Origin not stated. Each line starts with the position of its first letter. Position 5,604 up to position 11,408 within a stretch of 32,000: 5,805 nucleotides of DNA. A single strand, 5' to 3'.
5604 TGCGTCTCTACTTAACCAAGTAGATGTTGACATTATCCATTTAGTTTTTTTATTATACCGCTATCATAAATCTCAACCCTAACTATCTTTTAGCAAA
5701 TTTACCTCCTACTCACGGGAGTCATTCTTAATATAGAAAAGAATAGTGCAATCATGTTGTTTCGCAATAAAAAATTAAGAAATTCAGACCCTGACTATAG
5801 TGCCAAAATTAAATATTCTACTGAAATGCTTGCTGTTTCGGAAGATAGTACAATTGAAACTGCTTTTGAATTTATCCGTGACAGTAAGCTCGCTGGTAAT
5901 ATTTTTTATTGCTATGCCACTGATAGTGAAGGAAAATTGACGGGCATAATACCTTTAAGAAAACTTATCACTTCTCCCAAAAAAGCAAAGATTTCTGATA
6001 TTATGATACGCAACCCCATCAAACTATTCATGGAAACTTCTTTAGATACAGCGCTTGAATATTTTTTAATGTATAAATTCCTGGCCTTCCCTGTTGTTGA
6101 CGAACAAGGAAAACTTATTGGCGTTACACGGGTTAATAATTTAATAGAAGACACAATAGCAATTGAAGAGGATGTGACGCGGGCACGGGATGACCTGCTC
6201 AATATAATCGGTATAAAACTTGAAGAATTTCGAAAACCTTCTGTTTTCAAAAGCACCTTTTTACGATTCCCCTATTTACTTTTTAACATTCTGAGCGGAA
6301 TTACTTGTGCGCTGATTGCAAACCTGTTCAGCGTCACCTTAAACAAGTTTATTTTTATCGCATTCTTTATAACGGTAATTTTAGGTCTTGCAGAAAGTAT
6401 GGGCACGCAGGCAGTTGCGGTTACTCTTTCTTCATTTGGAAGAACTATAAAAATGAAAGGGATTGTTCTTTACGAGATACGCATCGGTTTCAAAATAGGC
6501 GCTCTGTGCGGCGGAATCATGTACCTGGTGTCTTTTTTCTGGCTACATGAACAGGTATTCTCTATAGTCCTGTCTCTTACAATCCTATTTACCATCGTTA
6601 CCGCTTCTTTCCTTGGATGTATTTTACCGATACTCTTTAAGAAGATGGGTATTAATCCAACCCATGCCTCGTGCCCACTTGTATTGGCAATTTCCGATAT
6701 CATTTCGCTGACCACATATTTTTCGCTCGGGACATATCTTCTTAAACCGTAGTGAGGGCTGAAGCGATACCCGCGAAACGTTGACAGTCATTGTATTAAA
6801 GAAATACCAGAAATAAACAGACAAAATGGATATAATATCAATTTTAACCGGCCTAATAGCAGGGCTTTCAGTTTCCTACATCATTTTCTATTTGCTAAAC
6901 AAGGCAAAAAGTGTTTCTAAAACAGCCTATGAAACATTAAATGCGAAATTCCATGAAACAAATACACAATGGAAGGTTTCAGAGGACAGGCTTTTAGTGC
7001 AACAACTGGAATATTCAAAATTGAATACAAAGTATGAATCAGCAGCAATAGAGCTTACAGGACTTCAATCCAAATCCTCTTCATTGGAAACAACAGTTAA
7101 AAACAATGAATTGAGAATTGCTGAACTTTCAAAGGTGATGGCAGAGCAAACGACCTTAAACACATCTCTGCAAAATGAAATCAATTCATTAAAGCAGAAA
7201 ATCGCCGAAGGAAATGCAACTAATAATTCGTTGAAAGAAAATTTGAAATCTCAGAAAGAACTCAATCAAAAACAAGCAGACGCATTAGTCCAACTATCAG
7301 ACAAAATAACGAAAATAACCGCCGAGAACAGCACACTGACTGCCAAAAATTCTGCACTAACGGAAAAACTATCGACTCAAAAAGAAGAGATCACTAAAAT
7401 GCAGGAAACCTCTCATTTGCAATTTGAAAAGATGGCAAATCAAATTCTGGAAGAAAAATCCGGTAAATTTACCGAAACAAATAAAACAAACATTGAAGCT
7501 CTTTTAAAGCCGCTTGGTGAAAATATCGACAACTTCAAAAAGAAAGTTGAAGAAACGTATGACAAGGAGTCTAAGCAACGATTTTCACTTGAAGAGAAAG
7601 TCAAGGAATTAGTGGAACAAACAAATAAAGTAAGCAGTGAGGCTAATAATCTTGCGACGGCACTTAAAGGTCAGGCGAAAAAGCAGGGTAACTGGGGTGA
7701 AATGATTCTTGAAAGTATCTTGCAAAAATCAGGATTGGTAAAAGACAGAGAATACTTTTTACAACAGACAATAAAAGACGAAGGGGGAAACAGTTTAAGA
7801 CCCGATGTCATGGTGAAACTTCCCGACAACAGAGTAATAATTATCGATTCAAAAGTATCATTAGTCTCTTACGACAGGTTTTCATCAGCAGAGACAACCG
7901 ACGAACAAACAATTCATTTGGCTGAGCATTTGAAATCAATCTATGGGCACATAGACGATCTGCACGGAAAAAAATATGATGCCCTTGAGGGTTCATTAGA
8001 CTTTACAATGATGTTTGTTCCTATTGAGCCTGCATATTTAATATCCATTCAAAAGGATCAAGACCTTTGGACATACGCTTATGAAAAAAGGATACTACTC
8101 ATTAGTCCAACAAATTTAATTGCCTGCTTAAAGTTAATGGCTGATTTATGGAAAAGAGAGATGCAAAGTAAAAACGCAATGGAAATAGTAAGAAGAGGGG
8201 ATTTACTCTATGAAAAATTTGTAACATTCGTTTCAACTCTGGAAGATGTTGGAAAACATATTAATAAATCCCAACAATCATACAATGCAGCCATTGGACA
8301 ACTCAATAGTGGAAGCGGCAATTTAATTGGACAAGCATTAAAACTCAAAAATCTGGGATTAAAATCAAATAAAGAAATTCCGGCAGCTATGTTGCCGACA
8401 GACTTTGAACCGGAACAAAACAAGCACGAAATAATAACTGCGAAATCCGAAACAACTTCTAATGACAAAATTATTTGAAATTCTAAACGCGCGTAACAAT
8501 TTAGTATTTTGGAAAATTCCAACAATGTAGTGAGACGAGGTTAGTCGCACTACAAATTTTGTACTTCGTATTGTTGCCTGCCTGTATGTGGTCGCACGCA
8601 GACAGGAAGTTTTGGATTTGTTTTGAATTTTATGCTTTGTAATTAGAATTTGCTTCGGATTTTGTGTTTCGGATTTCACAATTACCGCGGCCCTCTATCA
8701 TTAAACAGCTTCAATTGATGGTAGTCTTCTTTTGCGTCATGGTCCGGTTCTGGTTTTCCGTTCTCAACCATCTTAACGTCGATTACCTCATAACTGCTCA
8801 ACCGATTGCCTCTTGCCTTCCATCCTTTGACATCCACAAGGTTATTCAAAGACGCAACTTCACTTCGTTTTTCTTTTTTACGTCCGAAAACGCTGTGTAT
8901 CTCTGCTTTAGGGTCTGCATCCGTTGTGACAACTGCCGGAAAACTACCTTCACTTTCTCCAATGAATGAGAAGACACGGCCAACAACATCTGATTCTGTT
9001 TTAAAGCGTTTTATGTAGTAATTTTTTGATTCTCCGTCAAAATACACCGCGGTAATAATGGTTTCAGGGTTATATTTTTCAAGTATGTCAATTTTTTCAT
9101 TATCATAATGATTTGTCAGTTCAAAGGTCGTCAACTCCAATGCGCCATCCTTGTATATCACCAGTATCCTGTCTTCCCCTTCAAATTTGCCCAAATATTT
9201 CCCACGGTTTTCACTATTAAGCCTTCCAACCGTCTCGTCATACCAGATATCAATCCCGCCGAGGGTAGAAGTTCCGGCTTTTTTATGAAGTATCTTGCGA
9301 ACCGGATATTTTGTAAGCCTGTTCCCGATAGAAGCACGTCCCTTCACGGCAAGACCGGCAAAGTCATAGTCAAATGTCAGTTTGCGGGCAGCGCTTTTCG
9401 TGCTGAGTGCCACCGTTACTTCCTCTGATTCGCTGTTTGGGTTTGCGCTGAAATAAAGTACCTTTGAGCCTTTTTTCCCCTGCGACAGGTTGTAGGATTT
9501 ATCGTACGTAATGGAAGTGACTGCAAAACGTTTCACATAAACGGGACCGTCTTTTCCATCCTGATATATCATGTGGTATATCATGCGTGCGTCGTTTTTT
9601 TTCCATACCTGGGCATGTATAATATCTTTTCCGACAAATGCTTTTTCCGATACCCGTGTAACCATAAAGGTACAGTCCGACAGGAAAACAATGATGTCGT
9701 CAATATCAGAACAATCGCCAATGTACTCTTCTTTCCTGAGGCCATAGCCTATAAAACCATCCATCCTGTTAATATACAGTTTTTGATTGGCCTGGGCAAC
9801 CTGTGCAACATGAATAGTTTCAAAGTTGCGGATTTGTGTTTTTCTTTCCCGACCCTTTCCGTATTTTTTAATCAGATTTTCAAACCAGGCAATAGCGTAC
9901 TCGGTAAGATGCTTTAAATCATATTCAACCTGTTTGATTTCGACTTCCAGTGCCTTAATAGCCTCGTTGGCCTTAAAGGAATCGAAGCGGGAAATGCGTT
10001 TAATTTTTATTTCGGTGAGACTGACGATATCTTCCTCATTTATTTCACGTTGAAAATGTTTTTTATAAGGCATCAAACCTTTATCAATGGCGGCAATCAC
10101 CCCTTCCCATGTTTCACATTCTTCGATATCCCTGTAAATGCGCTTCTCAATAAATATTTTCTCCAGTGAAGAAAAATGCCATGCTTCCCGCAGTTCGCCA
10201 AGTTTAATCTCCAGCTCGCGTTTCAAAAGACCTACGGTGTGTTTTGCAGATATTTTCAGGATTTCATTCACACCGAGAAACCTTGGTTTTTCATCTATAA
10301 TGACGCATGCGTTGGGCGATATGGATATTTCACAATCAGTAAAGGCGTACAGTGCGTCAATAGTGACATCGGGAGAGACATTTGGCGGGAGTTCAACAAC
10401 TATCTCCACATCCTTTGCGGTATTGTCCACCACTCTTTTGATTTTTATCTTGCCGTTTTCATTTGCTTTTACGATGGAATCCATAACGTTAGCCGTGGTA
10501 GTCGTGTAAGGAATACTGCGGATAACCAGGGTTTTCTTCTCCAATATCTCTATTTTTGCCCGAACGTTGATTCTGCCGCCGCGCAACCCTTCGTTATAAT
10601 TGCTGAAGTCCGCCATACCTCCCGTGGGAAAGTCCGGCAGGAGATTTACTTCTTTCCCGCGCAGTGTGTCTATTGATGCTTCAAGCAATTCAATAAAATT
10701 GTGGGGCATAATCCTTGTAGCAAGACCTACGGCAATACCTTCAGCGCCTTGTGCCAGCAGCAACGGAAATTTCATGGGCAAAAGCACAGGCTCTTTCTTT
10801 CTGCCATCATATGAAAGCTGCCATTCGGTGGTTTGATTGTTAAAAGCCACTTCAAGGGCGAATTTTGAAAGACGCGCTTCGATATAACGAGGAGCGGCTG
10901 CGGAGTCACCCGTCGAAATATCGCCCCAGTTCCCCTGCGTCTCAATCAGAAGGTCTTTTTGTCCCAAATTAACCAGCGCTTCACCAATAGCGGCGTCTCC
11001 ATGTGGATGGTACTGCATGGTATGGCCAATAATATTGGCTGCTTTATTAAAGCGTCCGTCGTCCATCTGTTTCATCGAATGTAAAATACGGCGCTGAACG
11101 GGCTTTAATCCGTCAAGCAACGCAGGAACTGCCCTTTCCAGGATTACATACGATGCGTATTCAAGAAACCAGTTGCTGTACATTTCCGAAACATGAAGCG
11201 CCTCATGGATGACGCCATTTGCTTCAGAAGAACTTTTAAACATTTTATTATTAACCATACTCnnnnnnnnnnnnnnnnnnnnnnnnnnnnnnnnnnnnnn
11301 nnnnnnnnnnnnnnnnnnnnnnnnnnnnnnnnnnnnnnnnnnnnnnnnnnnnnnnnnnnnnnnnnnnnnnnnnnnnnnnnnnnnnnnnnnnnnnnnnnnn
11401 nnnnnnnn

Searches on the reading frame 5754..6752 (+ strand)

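Call 33: search_protein_families(library=padloc, proteins=[window:5754-6752:+], max_evalue=0.001)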
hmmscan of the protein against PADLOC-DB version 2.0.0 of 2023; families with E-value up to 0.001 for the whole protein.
window:5754-6752:+ (332 aa): 0 families

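Call 34: search_protein_families(library=pfam, proteins=[window:5754-6752:+], max_evalue=0.00001)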
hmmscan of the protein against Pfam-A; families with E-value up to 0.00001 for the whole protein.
window:5754-6752:+ (332 aa): 2 families
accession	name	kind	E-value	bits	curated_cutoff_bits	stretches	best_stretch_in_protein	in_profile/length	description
PF01769.21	MgtE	-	2.9e-18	66.8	27.6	1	206-324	1-124/125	Divalent cation transporter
PF00571.33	CBS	-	2.9e-15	56.8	24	1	80-129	1-50/57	CBS domain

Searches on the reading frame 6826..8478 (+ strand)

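Call 33: search_protein_families(library=padloc, proteins=[window:6826-8478:+], max_evalue=0.001)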
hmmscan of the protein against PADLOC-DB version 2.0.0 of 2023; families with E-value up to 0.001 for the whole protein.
window:6826-8478:+ (550 aa): 3 families
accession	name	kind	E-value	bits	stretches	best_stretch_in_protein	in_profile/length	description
PDLC03812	RTasRmuC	-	2.8e-109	363.6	1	121-523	29-432/439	DRT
PDLC03859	LmuB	-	3.3e-06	24.6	1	44-308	239-487/611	-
PDLC03865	LmuB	-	7.4e-05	19.1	1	33-285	551-848/1007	-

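Call 34: search_protein_families(library=pfam, proteins=[window:6826-8478:+], max_evalue=0.00001)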
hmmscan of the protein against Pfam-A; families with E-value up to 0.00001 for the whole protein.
window:6826-8478:+ (550 aa): 1 family
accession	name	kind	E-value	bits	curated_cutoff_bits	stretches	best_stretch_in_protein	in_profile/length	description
PF02646.22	RmuC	-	1.7e-99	333.1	26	1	222-516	2-290/291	RmuC family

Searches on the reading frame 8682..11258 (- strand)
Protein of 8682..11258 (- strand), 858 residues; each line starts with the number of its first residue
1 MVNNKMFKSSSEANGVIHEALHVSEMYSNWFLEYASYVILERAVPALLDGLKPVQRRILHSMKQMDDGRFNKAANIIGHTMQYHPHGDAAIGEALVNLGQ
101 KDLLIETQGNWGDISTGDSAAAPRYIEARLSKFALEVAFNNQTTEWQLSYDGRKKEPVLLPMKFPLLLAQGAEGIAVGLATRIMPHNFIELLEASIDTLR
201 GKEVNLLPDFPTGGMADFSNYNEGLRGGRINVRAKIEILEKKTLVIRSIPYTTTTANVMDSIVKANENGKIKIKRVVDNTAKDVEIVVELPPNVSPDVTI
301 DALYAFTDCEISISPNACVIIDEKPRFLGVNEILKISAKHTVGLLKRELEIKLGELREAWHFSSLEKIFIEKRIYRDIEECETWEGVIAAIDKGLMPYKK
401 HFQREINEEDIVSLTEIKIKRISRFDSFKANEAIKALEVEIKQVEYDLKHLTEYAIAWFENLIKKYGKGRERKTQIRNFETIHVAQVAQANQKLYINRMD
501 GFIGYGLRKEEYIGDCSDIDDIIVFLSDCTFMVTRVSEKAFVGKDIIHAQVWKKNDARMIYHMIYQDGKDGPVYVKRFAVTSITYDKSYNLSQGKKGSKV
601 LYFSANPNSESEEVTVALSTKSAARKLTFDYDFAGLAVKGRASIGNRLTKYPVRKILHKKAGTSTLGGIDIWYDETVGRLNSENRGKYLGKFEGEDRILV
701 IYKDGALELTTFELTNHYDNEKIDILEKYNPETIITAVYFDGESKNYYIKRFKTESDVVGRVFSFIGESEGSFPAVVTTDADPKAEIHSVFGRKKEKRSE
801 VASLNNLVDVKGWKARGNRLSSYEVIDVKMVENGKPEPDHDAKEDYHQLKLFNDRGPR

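Call 34: search_protein_families(library=pfam, proteins=[window:8682-11258:-], max_evalue=0.00001)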
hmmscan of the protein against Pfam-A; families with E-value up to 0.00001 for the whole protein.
window:8682-11258:- (858 aa): 1 family
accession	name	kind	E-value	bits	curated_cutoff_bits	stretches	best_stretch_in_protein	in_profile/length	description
PF00521.26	DNA_topoisoIV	-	7.9e-108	361.5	31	1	42-455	1-424/432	DNA gyrase/topoisomerase IV, subunit A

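Call 35: find_homologous_proteins(query=window:8682-11258:-)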
Query window:8682-11258:- (858 aa): 8000 proteins with E <= 0.001 among 8000 candidates; the best 120 are listed.
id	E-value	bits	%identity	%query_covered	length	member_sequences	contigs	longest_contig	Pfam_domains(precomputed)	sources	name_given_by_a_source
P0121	0.0e+0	1936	100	100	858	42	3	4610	PF00521.27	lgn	-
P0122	0.0e+0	1917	99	100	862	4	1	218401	PF00521.27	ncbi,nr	ncbi:MAG: DNA gyrase/topoisomerase IV subunit A [Candidatus Kuenenia stuttgartiensis]|nr:DNA gyrase/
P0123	0.0e+0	1680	87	99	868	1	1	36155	PF00521.27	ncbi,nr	ncbi:MAG: DNA gyrase/topoisomerase IV subunit A [Candidatus Kuenenia sp.]|nr:DNA gyrase/topoisomeras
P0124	0.0e+0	1642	84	99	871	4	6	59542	PF00521.27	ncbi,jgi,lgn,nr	ncbi:MAG: DNA gyrase/topoisomerase IV subunit A [Planctomycetes bacterium]|nr:DNA gyrase/topoisomera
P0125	0.0e+0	1539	79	99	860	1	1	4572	PF00521.27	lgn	-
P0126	0.0e+0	1517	78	99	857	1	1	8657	PF00521.27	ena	-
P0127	0.0e+0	1504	77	97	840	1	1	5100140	PF00521.27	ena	-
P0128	0.0e+0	1477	77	97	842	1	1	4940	PF00521.27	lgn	-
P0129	0.0e+0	1469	76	98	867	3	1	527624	PF00521.27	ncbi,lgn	-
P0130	0.0e+0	1461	75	97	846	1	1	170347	PF00521.27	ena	-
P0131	0.0e+0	1455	76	97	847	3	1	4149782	PF00521.27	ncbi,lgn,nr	ncbi:MAG: DNA gyrase/topoisomerase IV subunit A [Candidatus Scalindua sp.]|nr:DNA gyrase/topoisomera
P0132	0.0e+0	1447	74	98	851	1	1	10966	PF00521.27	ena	-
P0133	0.0e+0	1446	74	99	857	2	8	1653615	PF00521.27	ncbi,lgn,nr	ncbi:MAG: DNA gyrase/topoisomerase IV subunit A [Candidatus Scalindua sp. AMX11]|nr:MAG: DNA gyrase/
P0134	0.0e+0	1431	75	98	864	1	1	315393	PF00521.27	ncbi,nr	ncbi:MAG: DNA gyrase/topoisomerase IV subunit A [Candidatus Scalindua sp.]|nr:DNA gyrase/topoisomera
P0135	0.0e+0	1413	73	96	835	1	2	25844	PF00521.27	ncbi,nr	ncbi:MAG: DNA gyrase/topoisomerase IV subunit A [Planctomycetes bacterium]|nr:DNA gyrase/topoisomera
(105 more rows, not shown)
